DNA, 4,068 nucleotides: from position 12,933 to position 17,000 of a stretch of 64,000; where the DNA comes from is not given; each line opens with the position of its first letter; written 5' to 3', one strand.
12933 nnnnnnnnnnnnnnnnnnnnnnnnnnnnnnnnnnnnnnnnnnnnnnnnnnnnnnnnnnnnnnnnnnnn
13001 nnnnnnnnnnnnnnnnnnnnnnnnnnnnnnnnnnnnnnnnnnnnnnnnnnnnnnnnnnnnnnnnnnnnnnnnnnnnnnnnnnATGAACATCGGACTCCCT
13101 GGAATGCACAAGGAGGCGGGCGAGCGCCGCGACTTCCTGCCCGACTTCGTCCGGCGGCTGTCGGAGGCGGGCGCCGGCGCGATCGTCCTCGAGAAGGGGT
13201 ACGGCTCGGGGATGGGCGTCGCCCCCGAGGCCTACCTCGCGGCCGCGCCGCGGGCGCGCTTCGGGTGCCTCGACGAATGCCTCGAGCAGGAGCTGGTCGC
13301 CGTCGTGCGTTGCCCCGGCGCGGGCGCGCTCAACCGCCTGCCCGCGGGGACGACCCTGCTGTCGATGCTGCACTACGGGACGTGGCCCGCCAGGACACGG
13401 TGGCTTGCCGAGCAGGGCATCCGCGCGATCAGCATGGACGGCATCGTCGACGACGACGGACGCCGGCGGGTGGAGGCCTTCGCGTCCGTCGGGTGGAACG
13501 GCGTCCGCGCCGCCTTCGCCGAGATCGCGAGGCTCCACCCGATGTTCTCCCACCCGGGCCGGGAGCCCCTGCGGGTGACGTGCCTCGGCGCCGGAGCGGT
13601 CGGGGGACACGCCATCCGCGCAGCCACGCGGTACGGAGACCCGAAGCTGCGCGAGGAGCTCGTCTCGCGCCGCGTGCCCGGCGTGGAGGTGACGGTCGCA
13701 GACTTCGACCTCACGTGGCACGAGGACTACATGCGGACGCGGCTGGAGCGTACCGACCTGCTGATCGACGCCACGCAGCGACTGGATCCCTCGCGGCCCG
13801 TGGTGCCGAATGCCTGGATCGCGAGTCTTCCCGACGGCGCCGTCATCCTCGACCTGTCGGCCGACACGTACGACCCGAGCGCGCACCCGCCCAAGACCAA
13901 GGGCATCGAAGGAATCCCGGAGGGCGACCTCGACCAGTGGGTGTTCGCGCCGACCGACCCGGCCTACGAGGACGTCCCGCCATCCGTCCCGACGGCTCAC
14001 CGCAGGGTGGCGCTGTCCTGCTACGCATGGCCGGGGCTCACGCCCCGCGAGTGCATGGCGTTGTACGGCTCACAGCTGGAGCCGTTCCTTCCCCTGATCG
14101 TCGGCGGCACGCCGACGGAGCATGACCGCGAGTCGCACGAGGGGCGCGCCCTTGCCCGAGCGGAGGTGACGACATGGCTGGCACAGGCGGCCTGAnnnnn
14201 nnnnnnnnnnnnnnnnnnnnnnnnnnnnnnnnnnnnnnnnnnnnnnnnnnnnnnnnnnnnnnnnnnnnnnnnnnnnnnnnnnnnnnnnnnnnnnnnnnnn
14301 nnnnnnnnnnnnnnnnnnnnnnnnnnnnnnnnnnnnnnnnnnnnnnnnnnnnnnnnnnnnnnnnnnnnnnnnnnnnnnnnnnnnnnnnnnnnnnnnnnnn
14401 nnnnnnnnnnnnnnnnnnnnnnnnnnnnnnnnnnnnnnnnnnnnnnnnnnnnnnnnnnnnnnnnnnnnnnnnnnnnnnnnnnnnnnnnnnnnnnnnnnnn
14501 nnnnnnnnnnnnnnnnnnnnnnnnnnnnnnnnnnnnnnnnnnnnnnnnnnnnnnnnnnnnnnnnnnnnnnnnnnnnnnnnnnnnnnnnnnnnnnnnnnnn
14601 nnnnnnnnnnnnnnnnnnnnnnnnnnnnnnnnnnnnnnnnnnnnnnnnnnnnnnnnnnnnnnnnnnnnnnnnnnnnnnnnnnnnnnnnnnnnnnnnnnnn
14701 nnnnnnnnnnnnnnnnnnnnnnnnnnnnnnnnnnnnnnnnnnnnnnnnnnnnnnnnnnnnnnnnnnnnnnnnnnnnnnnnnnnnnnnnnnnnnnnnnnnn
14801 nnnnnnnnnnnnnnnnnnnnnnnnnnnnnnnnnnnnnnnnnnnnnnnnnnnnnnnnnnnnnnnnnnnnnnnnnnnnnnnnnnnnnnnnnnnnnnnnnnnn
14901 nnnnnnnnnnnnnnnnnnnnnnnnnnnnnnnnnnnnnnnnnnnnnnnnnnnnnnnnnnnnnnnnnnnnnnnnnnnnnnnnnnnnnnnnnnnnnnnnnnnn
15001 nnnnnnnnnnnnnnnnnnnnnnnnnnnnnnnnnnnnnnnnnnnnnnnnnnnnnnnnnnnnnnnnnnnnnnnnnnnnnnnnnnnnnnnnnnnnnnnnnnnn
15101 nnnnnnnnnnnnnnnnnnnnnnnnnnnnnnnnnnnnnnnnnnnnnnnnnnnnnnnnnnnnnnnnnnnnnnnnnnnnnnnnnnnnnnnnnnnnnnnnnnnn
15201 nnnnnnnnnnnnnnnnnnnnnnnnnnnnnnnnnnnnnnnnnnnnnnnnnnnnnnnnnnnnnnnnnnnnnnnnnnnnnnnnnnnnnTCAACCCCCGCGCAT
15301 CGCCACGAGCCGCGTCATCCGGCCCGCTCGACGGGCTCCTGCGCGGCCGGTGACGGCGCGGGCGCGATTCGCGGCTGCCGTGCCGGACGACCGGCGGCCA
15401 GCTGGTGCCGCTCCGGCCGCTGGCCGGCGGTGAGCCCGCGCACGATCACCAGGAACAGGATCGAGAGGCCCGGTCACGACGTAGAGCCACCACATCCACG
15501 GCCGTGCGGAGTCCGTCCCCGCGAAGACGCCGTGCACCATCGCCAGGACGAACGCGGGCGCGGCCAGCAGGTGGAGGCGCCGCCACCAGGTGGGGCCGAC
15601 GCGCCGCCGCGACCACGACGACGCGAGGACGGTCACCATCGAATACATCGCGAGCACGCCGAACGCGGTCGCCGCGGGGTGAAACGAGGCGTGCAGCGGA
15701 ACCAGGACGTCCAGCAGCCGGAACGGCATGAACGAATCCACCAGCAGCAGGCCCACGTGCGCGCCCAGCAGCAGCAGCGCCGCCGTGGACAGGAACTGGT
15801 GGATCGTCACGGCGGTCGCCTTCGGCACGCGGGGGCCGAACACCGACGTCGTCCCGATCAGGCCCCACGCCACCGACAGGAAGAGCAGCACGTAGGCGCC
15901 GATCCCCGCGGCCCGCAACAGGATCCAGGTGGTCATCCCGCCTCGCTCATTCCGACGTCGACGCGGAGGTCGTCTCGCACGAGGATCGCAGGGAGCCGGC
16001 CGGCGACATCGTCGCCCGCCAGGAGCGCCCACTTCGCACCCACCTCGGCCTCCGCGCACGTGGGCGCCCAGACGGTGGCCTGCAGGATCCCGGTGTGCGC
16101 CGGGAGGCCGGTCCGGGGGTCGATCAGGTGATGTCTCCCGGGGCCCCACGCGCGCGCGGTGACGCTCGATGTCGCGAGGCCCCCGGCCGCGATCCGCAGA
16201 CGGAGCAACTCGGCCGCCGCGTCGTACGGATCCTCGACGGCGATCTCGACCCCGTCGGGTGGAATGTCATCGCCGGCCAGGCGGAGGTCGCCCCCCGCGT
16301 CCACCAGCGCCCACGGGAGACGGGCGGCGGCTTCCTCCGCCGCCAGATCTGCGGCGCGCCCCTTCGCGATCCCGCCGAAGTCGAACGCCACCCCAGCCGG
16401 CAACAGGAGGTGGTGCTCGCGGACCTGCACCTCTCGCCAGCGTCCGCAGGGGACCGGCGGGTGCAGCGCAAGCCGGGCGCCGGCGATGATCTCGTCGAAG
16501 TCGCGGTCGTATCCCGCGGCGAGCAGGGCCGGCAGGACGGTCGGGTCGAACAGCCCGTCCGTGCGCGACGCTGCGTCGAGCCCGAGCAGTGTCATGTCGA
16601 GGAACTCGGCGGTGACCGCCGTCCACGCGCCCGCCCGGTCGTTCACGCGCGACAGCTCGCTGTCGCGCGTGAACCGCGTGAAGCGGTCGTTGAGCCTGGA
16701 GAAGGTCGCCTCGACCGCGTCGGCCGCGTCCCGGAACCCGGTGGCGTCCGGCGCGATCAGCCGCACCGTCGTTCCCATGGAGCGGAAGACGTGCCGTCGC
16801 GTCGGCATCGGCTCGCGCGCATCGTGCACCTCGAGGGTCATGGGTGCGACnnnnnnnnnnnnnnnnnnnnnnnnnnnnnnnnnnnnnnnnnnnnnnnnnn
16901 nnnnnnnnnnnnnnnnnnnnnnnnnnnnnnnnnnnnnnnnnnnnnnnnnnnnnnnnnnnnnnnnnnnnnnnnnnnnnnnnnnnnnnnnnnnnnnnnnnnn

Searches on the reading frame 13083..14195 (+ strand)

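Call 22: search_protein_families(library=pfam, proteins=[window:13083-14195:+], max_evalue=0.001)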
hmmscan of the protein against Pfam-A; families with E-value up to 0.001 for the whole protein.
window:13083-14195:+ (370 aa): 2 families
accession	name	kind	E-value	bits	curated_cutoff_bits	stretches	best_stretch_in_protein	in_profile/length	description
PF05222.21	AlaDh_PNT_N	-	7.2e-12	46.1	30.4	1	14-135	10-131/136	Alanine dehydrogenase/PNT, N-terminal domain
PF01262.27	AlaDh_PNT_C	-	0.00011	22.2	23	1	158-261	24-131/214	Alanine dehydrogenase/PNT, C-terminal domain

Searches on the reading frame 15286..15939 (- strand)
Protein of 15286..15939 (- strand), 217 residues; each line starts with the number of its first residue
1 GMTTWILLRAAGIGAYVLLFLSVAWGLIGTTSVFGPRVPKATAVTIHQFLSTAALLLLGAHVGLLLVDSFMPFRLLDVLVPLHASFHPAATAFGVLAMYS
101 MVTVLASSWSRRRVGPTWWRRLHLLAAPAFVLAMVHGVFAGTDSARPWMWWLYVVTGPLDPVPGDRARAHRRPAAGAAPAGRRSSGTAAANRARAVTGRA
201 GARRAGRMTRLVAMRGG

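Call 22: search_protein_families(library=pfam, proteins=[window:15286-15939:-], max_evalue=0.001)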
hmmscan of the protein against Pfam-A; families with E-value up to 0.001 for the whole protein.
window:15286-15939:- (217 aa): 2 families
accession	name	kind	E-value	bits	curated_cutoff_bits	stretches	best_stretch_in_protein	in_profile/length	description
PF01794.25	Ferric_reduct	-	2.6e-07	31.2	28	1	12-134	2-121/121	Ferric reductase like transmembrane component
PF01925.25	TauE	-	0.00014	22.1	32.6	1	78-146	22-90/237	Sulfite exporter TauE/SafE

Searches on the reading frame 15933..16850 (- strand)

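Call 22: search_protein_families(library=pfam, proteins=[window:15933-16850:-], max_evalue=0.001)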
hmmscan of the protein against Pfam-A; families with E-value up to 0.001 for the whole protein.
window:15933-16850:- (305 aa): 1 family
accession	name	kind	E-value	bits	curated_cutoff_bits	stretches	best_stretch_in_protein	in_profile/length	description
PF02424.20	ApbE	-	3.5e-44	151.8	25.6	1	25-282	1-250/266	ApbE family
